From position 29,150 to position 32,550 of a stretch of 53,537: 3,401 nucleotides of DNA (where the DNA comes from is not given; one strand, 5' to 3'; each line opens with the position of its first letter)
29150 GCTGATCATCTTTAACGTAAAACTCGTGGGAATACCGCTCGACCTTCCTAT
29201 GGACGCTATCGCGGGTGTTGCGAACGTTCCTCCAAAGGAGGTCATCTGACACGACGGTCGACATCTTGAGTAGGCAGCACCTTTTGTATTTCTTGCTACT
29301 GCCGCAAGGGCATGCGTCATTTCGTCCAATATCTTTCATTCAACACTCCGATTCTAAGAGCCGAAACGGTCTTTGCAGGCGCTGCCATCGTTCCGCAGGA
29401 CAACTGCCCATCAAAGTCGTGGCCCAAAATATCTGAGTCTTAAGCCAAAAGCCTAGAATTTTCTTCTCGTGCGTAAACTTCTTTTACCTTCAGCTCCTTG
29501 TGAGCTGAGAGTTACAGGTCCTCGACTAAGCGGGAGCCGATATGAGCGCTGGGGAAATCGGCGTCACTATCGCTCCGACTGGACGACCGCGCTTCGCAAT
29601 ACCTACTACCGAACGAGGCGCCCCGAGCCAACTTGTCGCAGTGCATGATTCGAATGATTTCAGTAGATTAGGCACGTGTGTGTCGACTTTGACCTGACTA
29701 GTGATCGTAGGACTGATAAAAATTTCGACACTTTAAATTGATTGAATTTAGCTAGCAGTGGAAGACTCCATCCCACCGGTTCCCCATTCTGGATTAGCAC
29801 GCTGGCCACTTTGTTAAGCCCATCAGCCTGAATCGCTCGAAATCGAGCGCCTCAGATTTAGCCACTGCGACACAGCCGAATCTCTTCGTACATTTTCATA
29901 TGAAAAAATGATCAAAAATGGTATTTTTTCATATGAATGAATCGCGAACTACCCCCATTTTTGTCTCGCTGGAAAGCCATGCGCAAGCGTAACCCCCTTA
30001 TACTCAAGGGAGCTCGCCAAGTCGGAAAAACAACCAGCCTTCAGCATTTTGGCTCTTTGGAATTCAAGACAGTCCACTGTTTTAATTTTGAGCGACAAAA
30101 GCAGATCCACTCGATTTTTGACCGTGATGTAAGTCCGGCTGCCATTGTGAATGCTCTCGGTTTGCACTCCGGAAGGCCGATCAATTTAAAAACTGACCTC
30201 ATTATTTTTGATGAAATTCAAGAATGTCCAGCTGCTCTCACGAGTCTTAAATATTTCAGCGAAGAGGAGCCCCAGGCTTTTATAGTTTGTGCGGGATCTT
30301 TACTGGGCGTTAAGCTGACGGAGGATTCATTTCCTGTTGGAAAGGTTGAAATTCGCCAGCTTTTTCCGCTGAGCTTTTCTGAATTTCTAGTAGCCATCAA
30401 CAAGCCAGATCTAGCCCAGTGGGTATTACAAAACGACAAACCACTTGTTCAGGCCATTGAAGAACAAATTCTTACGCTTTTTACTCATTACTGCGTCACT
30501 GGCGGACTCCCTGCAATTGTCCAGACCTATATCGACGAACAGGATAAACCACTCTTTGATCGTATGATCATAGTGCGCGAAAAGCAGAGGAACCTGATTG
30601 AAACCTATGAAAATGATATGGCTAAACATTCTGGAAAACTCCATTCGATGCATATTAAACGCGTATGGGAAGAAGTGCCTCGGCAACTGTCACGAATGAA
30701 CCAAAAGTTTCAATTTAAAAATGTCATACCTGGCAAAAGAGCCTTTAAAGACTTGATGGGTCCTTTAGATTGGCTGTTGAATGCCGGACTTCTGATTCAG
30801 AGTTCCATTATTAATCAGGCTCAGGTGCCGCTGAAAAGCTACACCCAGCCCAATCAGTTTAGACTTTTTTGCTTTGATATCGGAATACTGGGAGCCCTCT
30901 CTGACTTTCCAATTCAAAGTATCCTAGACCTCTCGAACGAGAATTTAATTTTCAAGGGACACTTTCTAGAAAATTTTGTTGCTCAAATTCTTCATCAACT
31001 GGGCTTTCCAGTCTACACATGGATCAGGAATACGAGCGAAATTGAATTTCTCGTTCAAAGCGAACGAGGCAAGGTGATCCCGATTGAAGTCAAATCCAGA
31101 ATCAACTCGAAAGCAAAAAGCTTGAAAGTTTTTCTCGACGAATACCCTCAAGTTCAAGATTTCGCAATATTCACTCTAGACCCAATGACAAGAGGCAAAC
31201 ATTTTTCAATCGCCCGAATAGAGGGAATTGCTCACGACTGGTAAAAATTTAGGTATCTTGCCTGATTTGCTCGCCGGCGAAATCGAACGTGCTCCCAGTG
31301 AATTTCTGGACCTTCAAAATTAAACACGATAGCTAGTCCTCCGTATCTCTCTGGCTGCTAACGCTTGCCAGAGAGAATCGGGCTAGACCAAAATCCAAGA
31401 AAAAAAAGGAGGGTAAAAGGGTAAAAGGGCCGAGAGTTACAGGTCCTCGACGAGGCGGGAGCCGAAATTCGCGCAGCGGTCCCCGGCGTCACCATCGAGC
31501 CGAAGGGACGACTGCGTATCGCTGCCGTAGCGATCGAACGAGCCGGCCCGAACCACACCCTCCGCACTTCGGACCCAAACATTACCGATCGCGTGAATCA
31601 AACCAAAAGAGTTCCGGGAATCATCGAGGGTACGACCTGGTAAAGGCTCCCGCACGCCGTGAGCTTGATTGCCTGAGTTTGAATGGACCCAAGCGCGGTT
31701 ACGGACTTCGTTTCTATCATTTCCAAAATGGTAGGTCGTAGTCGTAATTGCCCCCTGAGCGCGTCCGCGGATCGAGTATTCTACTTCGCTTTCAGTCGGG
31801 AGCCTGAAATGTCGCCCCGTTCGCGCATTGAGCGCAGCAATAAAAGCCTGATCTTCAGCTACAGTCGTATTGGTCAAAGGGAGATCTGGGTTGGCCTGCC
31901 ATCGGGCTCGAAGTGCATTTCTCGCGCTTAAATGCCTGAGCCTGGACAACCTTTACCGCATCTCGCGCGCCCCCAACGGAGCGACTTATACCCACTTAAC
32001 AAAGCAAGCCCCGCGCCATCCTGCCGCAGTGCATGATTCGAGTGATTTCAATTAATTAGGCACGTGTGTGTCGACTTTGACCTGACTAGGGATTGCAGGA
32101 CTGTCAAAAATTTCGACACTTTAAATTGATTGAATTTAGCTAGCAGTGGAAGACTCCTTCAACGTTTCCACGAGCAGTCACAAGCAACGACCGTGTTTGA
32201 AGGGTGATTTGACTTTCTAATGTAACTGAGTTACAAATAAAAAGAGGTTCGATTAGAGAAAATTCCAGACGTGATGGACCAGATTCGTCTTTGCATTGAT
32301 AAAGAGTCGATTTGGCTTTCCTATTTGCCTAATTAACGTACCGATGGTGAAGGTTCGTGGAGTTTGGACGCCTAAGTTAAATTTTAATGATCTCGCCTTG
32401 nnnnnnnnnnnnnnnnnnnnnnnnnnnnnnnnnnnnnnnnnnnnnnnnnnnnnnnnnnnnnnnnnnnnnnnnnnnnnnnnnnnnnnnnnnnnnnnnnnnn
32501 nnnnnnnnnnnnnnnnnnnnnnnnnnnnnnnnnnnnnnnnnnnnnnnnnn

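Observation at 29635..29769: Non-coding 135-nt block is conserved far better than the adjacent coding remnant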

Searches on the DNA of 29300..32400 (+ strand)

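Call 8: search_rna_families(source=window, start=29300, end=32400, threshold=evalue, max_evalue=5)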
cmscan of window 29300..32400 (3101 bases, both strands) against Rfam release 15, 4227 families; matches with E-value up to 5: 2.
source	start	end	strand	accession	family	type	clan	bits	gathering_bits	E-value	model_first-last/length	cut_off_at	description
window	31775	31855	+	RF02507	Atu_Ti3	Gene; sRNA;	-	19.3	50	0.99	1-89/89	no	Rhizobiales sRNA Atu_Ti3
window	29894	29938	-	RF01637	ceN47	Gene; snRNA; snoRNA; CD-box;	-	15.9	35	3.7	1-155/155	no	Nematode snoRNA ceN47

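Call 90: search_dna_similar(query=window:29600-29800:+, collection=plasmids, mode=distant, max_rows=5)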
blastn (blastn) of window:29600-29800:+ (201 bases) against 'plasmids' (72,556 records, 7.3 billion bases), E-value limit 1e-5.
No match.

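Call 91: search_dna_similar(query=window:29600-29800:+, collection=phages, mode=distant, max_rows=5)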
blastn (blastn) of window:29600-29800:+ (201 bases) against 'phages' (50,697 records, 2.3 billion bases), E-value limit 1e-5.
No match.

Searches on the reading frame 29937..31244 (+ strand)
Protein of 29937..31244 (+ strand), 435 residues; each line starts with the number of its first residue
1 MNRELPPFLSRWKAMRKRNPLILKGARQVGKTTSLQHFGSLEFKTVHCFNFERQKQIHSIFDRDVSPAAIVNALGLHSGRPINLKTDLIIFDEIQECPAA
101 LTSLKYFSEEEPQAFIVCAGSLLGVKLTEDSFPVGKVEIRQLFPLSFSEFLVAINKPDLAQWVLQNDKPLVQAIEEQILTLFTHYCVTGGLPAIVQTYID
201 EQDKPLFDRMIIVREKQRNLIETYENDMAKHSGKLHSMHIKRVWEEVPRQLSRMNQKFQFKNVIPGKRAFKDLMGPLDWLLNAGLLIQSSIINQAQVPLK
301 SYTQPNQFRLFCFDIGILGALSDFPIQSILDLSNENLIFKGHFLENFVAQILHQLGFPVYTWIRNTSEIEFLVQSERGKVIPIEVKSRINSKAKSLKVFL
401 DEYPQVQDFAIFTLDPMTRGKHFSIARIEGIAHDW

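Call 11: search_protein_families(library=pfam, proteins=[window:29937-31244:+], max_evalue=0.01)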
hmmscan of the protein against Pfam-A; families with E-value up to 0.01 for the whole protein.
window:29937-31244:+ (435 aa): 2 families
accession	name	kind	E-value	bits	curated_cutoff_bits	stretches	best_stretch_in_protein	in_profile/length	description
PF13173.12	AAA_14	-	9.9e-24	84.2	27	1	18-151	2-129/129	AAA domain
PF13635.12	DUF4143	-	1.4e-19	70.8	28.1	1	225-387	1-159/160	Domain of unknown function (DUF4143)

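Call 26: find_encoding_contigs(protein=window:29937-31241:+, flank=10000, max_places=10)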
Protein window:29937-31241:+ (435 aa): 1 contig read that carries it; 1 place shown.
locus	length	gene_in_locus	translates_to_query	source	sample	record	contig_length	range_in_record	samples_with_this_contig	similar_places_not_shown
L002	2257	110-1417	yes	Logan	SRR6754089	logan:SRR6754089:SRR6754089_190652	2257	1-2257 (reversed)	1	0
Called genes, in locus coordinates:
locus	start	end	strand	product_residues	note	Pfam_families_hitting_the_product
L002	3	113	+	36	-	?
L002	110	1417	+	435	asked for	PF13173:AAA_14, PF13635:DUF4143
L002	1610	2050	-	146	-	PF03781:FGE-sulfatase (weak)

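Call 80: search_protein_families(library=padloc, proteins=[window:29937-31241:+], max_evalue=0.001)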
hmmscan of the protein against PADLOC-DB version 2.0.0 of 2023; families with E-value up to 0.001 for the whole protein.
window:29937-31241:+ (435 aa): 7 families
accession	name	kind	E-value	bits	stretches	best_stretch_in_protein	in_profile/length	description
PDLC04786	PDC-S01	-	8.9e-129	428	1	1-407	3-406/439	-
PDLC04788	PDC-S01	-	6.7e-94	313.3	1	2-405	3-400/448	-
PDLC04792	PDC-S01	-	3e-89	297.7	1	2-400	3-398/452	-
PDLC04790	PDC-S01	-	1.1e-18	65.1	2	14-201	23-193/422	-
PDLC04787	PDC-S01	-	1.7e-15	54.8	2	15-202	24-194/412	-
PDLC04789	PDC-S01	-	3.1e-15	54.1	1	14-198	13-168/375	-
PDLC04791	PDC-S01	-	4e-10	36.9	1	337-411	298-375/395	-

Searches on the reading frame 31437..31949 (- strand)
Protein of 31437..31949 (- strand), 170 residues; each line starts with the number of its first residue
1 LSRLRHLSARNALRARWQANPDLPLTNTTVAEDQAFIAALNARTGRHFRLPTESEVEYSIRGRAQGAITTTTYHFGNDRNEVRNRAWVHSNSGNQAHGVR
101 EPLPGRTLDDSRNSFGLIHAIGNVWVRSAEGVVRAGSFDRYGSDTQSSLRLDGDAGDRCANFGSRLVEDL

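Call 11: search_protein_families(library=pfam, proteins=[window:31437-31949:-], max_evalue=0.01)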
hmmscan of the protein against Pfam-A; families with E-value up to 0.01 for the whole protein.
window:31437-31949:- (170 aa): 1 family
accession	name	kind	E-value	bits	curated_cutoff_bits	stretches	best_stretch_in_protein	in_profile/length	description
PF03781.23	FGE-sulfatase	-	9.3e-08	32.5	23.3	1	12-125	80-186/255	Sulfatase-modifying factor enzyme 1-like domain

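Call 24: find_encoding_contigs(protein=window:31437-31949:-, flank=10000, max_places=10)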
Protein window:31437-31949:- (170 aa): no gene with exactly this product is on record in the collection.
